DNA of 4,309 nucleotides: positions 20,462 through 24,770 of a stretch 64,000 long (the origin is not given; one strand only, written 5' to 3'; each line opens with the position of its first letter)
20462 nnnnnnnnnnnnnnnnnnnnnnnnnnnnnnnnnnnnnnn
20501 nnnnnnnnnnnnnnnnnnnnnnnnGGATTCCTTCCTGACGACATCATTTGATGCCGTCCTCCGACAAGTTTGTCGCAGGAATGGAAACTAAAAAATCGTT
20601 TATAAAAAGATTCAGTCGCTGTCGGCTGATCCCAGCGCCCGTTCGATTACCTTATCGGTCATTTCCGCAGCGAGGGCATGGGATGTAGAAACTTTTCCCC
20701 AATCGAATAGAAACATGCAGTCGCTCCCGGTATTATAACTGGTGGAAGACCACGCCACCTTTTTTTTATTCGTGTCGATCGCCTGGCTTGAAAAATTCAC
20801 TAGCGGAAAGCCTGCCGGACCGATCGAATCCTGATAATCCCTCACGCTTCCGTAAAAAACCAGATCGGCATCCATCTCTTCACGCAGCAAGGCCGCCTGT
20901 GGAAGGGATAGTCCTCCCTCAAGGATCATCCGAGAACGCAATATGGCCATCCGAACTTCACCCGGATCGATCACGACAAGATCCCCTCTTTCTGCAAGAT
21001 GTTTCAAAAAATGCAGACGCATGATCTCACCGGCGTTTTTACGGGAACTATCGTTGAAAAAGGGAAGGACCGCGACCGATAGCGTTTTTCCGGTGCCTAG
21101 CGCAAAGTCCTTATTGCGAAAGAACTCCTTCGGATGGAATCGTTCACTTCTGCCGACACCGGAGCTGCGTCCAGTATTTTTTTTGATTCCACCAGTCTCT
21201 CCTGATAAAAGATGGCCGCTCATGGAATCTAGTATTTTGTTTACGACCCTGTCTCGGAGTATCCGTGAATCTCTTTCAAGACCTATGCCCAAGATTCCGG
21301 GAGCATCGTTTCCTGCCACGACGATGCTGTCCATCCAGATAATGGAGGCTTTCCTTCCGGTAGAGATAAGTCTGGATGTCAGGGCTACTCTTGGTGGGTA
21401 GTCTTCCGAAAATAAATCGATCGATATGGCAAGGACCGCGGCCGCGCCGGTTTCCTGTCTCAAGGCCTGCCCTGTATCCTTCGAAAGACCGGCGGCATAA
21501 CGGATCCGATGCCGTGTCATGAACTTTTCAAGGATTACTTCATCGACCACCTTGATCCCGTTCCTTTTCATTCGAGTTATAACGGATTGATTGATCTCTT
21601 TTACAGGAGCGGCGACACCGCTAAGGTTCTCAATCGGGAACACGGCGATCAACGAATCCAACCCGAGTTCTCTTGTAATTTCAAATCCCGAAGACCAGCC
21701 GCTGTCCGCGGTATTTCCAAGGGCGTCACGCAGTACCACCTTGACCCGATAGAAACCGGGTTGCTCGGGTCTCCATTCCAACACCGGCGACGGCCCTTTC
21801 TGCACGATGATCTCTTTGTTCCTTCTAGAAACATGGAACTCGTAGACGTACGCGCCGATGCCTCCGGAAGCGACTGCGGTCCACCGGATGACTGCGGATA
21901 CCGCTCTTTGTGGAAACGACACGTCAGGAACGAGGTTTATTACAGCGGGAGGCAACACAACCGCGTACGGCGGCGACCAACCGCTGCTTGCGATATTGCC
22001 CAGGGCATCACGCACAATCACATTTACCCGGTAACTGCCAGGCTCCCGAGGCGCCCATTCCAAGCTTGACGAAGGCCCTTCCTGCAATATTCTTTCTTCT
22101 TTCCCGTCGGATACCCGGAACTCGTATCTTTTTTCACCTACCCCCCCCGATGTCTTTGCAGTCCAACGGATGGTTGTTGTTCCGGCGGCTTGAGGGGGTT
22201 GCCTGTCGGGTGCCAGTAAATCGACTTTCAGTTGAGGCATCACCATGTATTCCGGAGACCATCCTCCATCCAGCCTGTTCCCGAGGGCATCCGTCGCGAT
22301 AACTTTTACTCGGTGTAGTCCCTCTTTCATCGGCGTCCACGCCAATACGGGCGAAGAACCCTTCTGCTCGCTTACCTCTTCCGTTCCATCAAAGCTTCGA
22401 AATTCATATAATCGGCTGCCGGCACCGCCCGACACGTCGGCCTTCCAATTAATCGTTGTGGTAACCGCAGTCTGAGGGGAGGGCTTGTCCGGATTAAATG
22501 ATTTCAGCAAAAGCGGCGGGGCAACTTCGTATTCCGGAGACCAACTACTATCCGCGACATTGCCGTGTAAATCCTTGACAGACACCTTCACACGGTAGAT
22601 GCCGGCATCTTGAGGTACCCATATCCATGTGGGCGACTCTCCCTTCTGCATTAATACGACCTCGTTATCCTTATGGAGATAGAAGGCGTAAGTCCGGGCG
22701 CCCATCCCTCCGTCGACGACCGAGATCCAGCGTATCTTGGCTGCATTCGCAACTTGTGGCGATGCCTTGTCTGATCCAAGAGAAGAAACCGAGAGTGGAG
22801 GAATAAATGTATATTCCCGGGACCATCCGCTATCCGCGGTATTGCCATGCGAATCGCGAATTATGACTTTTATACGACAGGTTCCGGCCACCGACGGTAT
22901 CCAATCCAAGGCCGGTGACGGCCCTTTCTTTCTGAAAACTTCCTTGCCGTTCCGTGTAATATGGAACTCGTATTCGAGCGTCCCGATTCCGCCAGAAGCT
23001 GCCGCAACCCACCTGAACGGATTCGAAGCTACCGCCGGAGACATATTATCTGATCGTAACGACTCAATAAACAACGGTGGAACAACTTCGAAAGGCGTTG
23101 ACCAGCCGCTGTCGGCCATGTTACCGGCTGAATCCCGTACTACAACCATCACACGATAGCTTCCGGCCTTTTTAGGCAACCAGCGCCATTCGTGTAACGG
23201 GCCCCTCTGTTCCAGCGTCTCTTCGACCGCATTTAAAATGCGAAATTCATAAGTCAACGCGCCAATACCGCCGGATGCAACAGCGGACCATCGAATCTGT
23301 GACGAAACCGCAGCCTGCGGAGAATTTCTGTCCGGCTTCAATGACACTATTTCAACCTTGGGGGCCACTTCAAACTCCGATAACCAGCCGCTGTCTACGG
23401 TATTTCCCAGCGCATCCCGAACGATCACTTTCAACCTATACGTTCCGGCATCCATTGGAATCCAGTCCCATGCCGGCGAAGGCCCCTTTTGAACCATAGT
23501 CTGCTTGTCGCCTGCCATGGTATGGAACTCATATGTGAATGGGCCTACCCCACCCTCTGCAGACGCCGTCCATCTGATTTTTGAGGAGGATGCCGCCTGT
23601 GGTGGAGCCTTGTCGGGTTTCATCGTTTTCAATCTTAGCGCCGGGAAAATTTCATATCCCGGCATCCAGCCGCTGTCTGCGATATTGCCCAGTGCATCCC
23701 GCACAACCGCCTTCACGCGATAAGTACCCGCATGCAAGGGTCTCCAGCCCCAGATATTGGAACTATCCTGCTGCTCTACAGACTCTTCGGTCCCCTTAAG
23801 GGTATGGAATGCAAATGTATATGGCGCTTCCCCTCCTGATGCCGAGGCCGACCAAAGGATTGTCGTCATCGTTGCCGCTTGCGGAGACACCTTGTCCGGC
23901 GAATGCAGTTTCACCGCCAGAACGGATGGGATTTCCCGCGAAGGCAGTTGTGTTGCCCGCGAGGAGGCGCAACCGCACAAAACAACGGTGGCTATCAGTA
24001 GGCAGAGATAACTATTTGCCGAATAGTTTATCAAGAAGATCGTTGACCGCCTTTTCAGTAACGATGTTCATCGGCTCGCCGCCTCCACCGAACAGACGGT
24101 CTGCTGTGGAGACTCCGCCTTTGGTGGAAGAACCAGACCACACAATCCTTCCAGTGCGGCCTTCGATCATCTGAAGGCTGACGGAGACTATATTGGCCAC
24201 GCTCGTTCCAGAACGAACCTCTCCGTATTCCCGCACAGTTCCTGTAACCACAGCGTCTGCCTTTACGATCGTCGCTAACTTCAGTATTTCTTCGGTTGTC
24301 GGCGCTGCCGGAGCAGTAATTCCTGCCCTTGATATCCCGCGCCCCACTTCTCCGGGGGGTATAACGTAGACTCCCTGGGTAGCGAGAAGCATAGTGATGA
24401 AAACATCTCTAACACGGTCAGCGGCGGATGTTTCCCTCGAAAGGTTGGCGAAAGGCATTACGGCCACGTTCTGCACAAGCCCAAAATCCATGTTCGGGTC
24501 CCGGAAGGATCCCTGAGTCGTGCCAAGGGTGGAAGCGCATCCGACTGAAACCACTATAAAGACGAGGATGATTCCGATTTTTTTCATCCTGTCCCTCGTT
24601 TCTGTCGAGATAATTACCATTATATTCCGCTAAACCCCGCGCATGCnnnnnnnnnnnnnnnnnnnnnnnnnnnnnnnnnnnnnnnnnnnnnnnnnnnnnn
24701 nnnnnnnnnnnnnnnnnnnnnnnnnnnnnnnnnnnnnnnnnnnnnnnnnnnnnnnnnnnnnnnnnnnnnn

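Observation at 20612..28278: Candidate novel outer-membrane secretion module: YVTN lipoprotein, 741-aa barrel, and two lipoproteins sharing an LpoB/CsgG-like domain (one with eight Y_Y_Y repeats)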

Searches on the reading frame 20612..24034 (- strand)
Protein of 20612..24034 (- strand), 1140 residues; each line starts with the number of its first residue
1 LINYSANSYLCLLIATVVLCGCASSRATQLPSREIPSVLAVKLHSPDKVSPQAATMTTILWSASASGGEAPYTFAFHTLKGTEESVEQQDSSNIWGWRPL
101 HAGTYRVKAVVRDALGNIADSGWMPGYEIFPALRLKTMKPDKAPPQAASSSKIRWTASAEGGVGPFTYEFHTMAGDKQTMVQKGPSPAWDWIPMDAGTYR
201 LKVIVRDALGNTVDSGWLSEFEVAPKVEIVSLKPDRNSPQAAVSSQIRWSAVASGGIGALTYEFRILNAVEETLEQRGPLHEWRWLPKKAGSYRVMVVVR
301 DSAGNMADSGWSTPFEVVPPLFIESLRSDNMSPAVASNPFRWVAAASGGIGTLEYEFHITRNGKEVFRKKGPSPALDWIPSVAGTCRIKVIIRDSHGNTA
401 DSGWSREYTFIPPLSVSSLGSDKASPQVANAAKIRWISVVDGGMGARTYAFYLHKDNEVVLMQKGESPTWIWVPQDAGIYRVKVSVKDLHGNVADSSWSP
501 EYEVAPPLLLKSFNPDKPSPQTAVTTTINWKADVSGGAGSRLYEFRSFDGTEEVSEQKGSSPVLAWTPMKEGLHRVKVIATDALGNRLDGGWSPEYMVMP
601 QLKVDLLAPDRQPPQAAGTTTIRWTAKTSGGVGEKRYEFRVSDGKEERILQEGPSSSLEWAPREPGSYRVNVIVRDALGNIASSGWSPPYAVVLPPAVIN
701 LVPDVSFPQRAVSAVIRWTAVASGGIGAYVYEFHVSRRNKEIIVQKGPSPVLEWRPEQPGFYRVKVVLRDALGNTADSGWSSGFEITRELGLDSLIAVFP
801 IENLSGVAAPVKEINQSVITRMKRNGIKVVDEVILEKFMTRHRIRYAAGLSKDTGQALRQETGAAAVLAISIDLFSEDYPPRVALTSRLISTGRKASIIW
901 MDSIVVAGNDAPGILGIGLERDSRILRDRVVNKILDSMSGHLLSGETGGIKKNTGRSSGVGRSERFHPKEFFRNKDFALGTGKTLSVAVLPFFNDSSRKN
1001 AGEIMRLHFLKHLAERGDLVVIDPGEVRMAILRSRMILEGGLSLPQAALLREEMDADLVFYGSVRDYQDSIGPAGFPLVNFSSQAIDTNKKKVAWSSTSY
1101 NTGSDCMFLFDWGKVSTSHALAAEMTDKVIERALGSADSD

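Call 3: search_protein_families(library=pfam, proteins=[window:20612-24034:-], max_evalue=0.01)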
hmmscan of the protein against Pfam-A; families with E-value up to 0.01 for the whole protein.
window:20612-24034:- (1140 aa): 12 families
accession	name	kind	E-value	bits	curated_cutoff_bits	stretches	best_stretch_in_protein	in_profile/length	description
PF07495.19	Y_Y_Y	-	4.4e-20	71.8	26.6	0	636-680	9-52/65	Y_Y_Y domain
PF19077.6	Big_13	-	1.1e-14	55.2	27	0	289-310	73-94/102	Bacterial Ig-like domain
PF00801.26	PKD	-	1.4e-13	51.1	23.5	0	635-682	30-73/80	PKD domain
PF06832.18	BiPBP_C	-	1.2e-12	48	26.8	0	739-776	51-86/90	Penicillin-Binding Protein C-terminus Family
PF18911.6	PKD_4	-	2.3e-09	37.6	27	0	620-682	20-76/85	PKD domain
PF18887.5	MBG_3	-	6.1e-05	23.5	25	0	98-114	40-56/72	MBG domain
PF12245.14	Big_3_2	-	7.1e-05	23.4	23.3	0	284-308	87-112/122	Bacterial Ig-like domain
PF09951.15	Imm33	-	0.0005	20.3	25.4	0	385-405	11-31/87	Immunity protein Imm33 domain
PF13473.12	Cupredoxin_1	-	0.00059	20.3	27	0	634-669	54-89/104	Cupredoxin-like domain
PF15418.12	DUF4625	-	0.00095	19.9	27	0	194-212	103-121/131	Domain of unknown function (DUF4625)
PF05643.16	GNA1162-like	-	0.007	16.4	25.9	0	982-1070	9-96/185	Putative lipoprotein GNA1162-like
PF17957.7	Big_7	-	0.0084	17.2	24.1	0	615-672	15-70/70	Bacterial Ig domain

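Call 28: search_protein_families(library=ncbifam, proteins=[window:20612-24034:-], max_evalue=0.01)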
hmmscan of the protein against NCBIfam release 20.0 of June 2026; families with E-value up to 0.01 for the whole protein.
window:20612-24034:- (1140 aa): 4 families
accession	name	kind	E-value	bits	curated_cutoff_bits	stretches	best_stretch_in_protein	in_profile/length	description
NF010681.0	PRK14081.1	equivalog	2.9e-30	105.1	842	3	191-396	250-460/667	triple tyrosine motif-containing protein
NF033510.3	Ca_tandemer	repeat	1.1e-08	35.4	50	0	187-212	70-95/96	Ca2+-stabilized repeat-containing adhesin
NF040565.1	SCO2521_fam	equivalog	9.4e-05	22.2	150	0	610-646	154-190/302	SCO2521 family protein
NF058578.1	CPR_pilus_PamR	equivalog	0.00032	19.7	300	0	53-119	162-230/297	pilus system RbmA-like protein PamR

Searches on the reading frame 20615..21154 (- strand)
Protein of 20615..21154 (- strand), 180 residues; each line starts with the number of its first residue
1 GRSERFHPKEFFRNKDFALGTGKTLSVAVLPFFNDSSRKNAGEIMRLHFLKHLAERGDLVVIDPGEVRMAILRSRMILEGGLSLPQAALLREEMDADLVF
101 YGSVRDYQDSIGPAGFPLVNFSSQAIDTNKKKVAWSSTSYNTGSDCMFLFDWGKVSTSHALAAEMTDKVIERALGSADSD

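Call 71: search_protein_families(library=pfam, proteins=[window:20615-21154:-], max_evalue=1)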
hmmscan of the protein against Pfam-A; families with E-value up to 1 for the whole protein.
window:20615-21154:- (180 aa): 1 family
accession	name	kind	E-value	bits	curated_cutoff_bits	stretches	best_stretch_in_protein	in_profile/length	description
PF05643.16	GNA1162-like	-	0.099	12.6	25.9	1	22-110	9-96/185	Putative lipoprotein GNA1162-like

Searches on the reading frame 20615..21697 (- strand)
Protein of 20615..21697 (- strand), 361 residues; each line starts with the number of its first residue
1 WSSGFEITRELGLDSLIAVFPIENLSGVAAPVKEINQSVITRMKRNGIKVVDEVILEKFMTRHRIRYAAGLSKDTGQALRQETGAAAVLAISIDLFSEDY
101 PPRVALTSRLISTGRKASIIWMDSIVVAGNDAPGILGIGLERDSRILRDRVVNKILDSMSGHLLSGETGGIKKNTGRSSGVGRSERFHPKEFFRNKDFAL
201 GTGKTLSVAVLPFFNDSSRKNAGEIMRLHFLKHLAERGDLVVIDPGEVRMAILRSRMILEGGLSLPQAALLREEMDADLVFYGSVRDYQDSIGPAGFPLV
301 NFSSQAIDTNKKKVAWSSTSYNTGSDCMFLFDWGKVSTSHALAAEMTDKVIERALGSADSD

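Call 37: find_homologous_proteins(query=window:20615-21697:-)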
Query window:20615-21697:- (361 aa): 123 proteins with E <= 0.001 among 8000 candidates; the best 120 are listed.
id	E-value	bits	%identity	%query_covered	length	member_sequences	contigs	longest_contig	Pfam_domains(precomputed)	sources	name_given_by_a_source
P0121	7.5e-156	537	69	99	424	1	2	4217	PF05643.17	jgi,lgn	jgi:hypothetical protein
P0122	2.5e-115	404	54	99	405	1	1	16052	-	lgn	-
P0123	2.9e-108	381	52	98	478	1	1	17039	-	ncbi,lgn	-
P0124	5.8e-108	380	53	98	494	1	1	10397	-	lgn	-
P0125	1.0e-107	379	53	98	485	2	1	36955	-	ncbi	-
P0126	2.5e-107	377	53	98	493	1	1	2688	-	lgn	-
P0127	5.7e-104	366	50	98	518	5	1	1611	-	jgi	jgi:hypothetical protein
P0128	2.2e-101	358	51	97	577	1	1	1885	-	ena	-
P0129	2.4e-96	341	48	94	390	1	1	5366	-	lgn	-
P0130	1.3e-95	339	49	98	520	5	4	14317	PF07495.20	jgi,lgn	jgi:hypothetical protein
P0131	6.8e-95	337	48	94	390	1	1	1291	-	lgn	-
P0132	6.2e-92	327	46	99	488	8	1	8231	-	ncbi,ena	-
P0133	1.3e-91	326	46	98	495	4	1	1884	-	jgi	-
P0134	9.7e-91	323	47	93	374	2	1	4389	-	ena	-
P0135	6.5e-90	320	44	99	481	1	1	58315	-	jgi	jgi:hypothetical protein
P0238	2.7e-63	233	38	94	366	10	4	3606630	PF13036.12,PF03783.21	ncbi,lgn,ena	-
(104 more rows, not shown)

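Call 41: find_encoding_contigs(protein=P0238, flank=10000, max_places=3)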
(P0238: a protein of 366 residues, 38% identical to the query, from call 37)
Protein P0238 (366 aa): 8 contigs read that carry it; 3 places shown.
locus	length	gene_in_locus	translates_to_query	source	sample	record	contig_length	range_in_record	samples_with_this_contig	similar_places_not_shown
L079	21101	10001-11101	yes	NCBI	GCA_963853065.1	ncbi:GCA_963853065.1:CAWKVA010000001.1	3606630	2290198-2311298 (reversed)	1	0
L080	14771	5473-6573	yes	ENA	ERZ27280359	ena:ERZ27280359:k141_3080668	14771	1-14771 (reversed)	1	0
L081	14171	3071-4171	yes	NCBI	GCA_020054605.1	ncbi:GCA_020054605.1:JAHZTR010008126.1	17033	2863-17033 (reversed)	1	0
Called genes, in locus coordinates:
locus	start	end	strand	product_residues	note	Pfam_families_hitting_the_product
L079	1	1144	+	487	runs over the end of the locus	PF00672:HAMP, PF00512:HisKA, PF02518:HATPase_c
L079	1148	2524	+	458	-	PF00072:Response_reg, PF00158:Sigma54_activat, PF14532:Sigma54_activ_2, PF07728:AAA_5, PF25601:AAA_lid_14, PF02954:HTH_8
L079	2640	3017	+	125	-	PF00072:Response_reg (weak)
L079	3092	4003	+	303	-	-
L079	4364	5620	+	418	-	PF22113:Mtrc-MtrF_II-IV_dom (faint), PF14522:Cytochrome_C7 (faint), PF14537:Cytochrom_c3_2 (faint), PF09699:Paired_CXXCH_1 (faint)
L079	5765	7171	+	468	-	PF21783:YNCE, PF25174:Beta-prop_THOC3 (weak), PF10282:Lactonase (faint)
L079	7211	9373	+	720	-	-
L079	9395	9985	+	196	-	PF13036:LpoB (weak), PF05643:GNA1162-like (weak)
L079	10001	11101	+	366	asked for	PF13036:LpoB (faint), PF03783:CsgG (faint)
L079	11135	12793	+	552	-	PF13624:SurA_N_3 (faint), PF00639:Rotamase (weak), PF13145:Rotamase_2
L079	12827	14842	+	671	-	-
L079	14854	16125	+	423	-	PF03264:Cytochrom_NNT (faint), PF02085:Cytochrom_CIII (faint), PF14522:Cytochrome_C7 (faint), PF14537:Cytochrom_c3_2 (faint), PF22678:Cytochrom_c_NrfB-like (faint), PF22113:Mtrc-MtrF_II-IV_dom (faint), PF09699:Paired_CXXCH_1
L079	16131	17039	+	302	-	PF08450:SGL (faint), PF01436:NHL (weak)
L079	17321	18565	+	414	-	PF14522:Cytochrome_C7 (faint), PF14537:Cytochrom_c3_2 (faint), PF09699:Paired_CXXCH_1 (faint)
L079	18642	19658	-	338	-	-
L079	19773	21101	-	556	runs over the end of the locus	PF01266:DAO (weak), PF13450:NAD_binding_8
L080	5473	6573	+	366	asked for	PF13036:LpoB (faint), PF03783:CsgG (faint)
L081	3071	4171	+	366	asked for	PF13036:LpoB (faint), PF03783:CsgG (faint)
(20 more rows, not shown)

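Call 50: predict_structure(alignment_id=A2)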
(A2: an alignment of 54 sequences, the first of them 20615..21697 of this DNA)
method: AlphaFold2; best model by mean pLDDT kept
length: 361 residues; sequences in the alignment: 54
mean_pLDDT: 84.2   pTM: 0.87
mean pLDDT of the five models: 84.2, 82.9, 82.8, 81.7, 81.0
residues with pLDDT >= 90: 216; 70-90: 75; 50-70: 35; < 50: 35
segments of 3 or more residues with pLDDT < 50: 1-8, 170-184, 332-336, 358-361
pLDDT, mean of each block of 10 residues (from residue 1): 45 94 95 97 97 97 87 96 97 93 93 92 90 69 93 95 75 43 57 72 85 94 95 91 95 91 91 94 92 71 93 90 64 55 87 70 36
secondary structure, 60 per line:
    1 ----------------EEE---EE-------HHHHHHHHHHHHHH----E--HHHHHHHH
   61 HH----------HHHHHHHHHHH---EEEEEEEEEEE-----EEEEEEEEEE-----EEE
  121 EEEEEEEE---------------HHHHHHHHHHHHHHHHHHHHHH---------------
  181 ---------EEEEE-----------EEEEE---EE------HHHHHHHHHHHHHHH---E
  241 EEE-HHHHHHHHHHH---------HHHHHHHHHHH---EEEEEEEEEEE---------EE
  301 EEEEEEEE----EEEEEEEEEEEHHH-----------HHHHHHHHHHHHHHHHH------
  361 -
elements in order: E17-19 H32-45 H53-62 H73-83 E87-97 E103-112 E118-128 H144-165 E190-194 E206-210 H222-236 E240-243 H245-255 H265-275 E279-289 E299-308 E313-323 H338-354

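Call 52: fold_search(model_id=the predicted structure, library=pdb)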
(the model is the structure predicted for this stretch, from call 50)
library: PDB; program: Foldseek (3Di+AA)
matches with E <= 10: 650; with E <= 0.001: 42
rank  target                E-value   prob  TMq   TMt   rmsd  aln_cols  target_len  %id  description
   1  5t0z_C                4.4e-08  1.00  0.31  0.65   5.2       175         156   20  PelC from Geobacter metallireducens (released 2017-03-15)
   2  4hrv_A                6.7e-08  1.00  0.30  0.69   5.0       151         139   21  Crystal Structure of Lipoprotein GNA1162 from Neisseria meningitidis (released 2013-04-24)
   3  9h80_A                1.1e-07  1.00  0.28  0.59   5.8       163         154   21  Structure of the outer membrane exopolysaccharide transporter PelBC (released 2025-06-11)
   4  4hrv_B                1.2e-07  1.00  0.29  0.64   5.3       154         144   21  Crystal Structure of Lipoprotein GNA1162 from Neisseria meningitidis (released 2013-04-24)
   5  5t0z_D                1.4e-07  1.00  0.30  0.62   5.3       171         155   22  PelC from Geobacter metallireducens (released 2017-03-15)
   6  5t0z_A                2.0e-07  1.00  0.30  0.62   5.1       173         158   22  PelC from Geobacter metallireducens (released 2017-03-15)
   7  5t11_I                2.7e-07  1.00  0.29  0.69   4.4       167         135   18  PelC L103M dodecamer from Paraburkholderia phytofirmans, space group C2 (released 2017-03-15)
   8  5t11_H                3.3e-07  1.00  0.30  0.72   4.2       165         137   19  PelC L103M dodecamer from Paraburkholderia phytofirmans, space group C2 (released 2017-03-15)
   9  5t11_E                3.3e-07  1.00  0.30  0.70   3.9       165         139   21  PelC L103M dodecamer from Paraburkholderia phytofirmans, space group C2 (released 2017-03-15)
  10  5t0z_B                3.7e-07  1.00  0.31  0.65   4.8       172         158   22  PelC from Geobacter metallireducens (released 2017-03-15)
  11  5t10_A                3.9e-07  1.00  0.28  0.68   4.6       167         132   20  PelC dodecamer from Paraburkholderia phytofirmans, space group P6 (released 2017-03-15)
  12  5t11_F                4.4e-07  1.00  0.27  0.63   4.8       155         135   22  PelC L103M dodecamer from Paraburkholderia phytofirmans, space group C2 (released 2017-03-15)
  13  5t11_G                4.9e-07  1.00  0.29  0.69   4.1       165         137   21  PelC L103M dodecamer from Paraburkholderia phytofirmans, space group C2 (released 2017-03-15)
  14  5t11_C                5.9e-07  1.00  0.30  0.74   4.0       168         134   21  PelC L103M dodecamer from Paraburkholderia phytofirmans, space group C2 (released 2017-03-15)
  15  5t11_D                6.3e-07  1.00  0.29  0.69   4.4       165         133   21  PelC L103M dodecamer from Paraburkholderia phytofirmans, space group C2 (released 2017-03-15)
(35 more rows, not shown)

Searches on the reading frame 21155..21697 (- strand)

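Call 71: search_protein_families(library=pfam, proteins=[window:21155-21697:-], max_evalue=1)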
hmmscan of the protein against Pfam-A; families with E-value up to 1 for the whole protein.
window:21155-21697:- (181 aa): 1 family
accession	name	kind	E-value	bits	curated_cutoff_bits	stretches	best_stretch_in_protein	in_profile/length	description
PF05643.16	GNA1162-like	-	0.11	12.4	25.9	1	15-133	13-134/185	Putative lipoprotein GNA1162-like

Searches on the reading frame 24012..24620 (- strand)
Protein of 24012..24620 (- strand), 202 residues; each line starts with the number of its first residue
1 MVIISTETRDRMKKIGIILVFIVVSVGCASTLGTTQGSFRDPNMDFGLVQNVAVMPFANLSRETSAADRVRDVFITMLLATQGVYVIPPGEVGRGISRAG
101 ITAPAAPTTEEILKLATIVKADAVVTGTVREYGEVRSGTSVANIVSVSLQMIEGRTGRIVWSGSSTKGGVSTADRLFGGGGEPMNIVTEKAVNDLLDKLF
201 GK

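Call 3: search_protein_families(library=pfam, proteins=[window:24012-24620:-], max_evalue=0.01)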
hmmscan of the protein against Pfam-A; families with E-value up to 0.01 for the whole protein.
window:24012-24620:- (202 aa): 2 families
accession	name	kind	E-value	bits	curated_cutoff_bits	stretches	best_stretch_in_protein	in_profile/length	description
PF05643.16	GNA1162-like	-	1.5e-12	47.9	25.9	1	51-174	13-135/185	Putative lipoprotein GNA1162-like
PF13036.11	LpoB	-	0.00063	20.1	22.3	1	109-164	90-144/147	Peptidoglycan-synthase activator LpoB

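Call 27: search_solved_structures(query=window:24012-24620:-, max_evalue=1, show_alignments=1)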
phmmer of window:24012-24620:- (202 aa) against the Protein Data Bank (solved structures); distinct sequences matched with E-value up to 1: 5.
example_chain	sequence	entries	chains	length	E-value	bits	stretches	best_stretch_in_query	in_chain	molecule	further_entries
9h80_C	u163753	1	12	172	1.2e-05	28.8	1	53-177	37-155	PelC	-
4hrv_A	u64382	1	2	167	3.7e-05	27.2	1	79-169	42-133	Putative lipoprotein GNA1162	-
5t0z_A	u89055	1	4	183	0.00061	23.2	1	48-171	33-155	Lipoprotein, putative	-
5t10_A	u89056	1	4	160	0.0075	19.7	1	50-172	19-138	Uncharacterized protein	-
5t11_A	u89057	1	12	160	0.014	18.8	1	50-172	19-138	Uncharacterized protein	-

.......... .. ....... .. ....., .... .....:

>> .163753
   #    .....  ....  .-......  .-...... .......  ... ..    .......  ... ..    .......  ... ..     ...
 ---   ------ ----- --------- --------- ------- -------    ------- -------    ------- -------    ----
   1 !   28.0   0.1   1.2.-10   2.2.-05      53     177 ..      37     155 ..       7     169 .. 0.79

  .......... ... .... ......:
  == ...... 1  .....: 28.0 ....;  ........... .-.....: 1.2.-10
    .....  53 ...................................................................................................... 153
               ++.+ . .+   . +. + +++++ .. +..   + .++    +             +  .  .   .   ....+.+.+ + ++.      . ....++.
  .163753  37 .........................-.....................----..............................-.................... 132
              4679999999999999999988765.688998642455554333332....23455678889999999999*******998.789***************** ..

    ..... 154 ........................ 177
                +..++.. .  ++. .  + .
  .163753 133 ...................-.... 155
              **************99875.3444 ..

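Call 28: search_protein_families(library=ncbifam, proteins=[window:24012-24620:-], max_evalue=0.01)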
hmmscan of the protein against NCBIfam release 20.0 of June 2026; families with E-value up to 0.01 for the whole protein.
window:24012-24620:- (202 aa): 1 family
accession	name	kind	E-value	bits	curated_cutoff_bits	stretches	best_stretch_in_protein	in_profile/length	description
TIGR02722.1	lp_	equivalog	0.0042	17.1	110.55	1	111-164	132-184/189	penicillin-binding protein activator LpoB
